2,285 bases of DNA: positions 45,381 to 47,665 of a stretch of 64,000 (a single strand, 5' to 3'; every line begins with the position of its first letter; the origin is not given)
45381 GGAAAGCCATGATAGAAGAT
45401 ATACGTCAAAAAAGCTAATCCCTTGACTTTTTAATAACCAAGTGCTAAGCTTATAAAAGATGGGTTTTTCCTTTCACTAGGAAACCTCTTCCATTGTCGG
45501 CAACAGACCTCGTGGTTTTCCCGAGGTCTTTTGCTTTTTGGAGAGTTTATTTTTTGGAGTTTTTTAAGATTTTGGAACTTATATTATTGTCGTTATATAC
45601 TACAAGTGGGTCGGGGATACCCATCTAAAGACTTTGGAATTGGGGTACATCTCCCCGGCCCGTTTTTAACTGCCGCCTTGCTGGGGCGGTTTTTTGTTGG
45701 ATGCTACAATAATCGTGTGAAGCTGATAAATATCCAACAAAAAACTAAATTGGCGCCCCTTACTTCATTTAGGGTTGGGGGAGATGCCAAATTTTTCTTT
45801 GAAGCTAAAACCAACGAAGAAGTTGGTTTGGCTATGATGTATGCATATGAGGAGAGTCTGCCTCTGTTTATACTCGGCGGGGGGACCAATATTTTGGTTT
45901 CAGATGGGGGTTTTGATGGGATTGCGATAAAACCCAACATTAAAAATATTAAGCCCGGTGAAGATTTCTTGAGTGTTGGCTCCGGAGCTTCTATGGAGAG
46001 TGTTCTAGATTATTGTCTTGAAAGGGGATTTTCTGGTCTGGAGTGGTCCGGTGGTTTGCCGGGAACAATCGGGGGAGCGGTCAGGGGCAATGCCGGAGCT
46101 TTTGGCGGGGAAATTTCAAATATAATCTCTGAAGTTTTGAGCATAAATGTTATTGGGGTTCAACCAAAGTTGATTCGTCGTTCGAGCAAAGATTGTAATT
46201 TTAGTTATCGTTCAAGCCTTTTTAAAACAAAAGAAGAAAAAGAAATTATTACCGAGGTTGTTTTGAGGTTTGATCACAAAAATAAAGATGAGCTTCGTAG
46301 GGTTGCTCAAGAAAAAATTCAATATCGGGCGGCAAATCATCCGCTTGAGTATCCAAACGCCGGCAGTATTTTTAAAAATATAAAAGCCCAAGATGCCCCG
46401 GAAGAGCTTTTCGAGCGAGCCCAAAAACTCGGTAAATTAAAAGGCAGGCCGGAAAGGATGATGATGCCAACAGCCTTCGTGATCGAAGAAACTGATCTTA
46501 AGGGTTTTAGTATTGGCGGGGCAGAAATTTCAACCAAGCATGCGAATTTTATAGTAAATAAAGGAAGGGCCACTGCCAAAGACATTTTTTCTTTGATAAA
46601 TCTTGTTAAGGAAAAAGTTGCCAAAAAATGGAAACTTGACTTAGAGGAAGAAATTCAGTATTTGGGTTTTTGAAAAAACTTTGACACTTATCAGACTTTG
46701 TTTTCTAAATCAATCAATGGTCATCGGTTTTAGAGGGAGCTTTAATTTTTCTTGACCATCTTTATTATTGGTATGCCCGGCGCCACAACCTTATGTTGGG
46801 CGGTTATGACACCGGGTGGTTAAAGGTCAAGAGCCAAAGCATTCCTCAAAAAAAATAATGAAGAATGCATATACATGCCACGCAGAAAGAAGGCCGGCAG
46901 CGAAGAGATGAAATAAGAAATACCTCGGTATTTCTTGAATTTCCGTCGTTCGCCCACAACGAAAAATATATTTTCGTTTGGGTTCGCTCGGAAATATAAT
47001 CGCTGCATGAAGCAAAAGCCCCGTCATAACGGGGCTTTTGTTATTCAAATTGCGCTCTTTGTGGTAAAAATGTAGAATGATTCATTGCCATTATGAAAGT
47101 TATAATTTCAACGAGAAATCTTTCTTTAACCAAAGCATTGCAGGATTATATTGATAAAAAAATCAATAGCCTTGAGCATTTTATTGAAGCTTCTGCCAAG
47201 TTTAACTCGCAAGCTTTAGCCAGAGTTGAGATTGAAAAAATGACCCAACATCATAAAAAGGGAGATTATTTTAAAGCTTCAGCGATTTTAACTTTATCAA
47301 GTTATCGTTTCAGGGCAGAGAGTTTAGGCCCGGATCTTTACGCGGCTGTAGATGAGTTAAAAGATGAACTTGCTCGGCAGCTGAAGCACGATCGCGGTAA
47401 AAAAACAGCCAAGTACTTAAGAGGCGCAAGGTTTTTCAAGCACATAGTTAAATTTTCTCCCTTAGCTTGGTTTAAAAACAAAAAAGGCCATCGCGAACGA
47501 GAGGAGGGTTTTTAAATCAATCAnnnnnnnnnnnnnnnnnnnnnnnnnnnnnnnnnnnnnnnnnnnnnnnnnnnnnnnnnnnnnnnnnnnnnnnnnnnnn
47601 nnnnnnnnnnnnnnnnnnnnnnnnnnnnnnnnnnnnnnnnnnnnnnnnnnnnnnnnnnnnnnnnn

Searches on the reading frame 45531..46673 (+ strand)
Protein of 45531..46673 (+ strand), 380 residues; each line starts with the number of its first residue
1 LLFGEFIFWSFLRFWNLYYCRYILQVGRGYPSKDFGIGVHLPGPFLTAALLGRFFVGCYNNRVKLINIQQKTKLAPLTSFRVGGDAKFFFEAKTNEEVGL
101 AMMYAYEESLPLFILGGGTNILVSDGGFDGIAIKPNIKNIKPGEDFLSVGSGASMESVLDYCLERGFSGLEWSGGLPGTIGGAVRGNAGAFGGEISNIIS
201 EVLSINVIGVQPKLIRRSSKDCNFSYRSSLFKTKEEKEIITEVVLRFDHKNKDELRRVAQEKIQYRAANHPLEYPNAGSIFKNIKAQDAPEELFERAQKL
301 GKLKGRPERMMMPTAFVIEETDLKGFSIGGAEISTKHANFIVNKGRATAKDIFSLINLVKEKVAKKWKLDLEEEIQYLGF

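Call 8: search_protein_families(library=pfam, proteins=[window:45531-46673:+], max_evalue=0.001)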
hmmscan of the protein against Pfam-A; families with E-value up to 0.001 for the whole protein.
window:45531-46673:+ (380 aa): 2 families
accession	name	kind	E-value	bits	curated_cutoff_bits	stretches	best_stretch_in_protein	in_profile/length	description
PF02873.21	MurB_C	-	1.5e-27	96.1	27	1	257-377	4-98/99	UDP-N-acetylenolpyruvoylglucosamine reductase, C-terminal domain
PF01565.28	FAD_binding_4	-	1e-15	58.1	26.4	1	87-207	2-128/139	FAD binding domain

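Call 30: find_related_loci(query=window:45531-46673:+, collection=metagenome_contigs, flank=10000)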
Query window:45531-46673:+ (380 aa) in metagenome_contigs; peptide patterns used: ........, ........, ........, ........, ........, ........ (x = any residue, [..] = any of these).
600 stretches matched a pattern, but none encodes a relative of the query by tblastn (E <= 1e-3).

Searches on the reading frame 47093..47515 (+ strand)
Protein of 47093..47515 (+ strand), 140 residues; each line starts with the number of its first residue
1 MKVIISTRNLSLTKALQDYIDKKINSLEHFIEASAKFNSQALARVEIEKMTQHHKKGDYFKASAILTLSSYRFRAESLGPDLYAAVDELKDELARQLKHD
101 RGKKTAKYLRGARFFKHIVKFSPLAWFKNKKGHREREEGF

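Call 8: search_protein_families(library=pfam, proteins=[window:47093-47515:+], max_evalue=0.001)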
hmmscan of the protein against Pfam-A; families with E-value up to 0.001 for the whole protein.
window:47093-47515:+ (140 aa): 1 family
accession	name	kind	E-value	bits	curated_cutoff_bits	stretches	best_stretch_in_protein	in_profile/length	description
PF02482.25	Ribosomal_S30AE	-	1.4e-14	55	23.7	1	3-103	1-86/88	Sigma 54 modulation protein / S30EA ribosomal protein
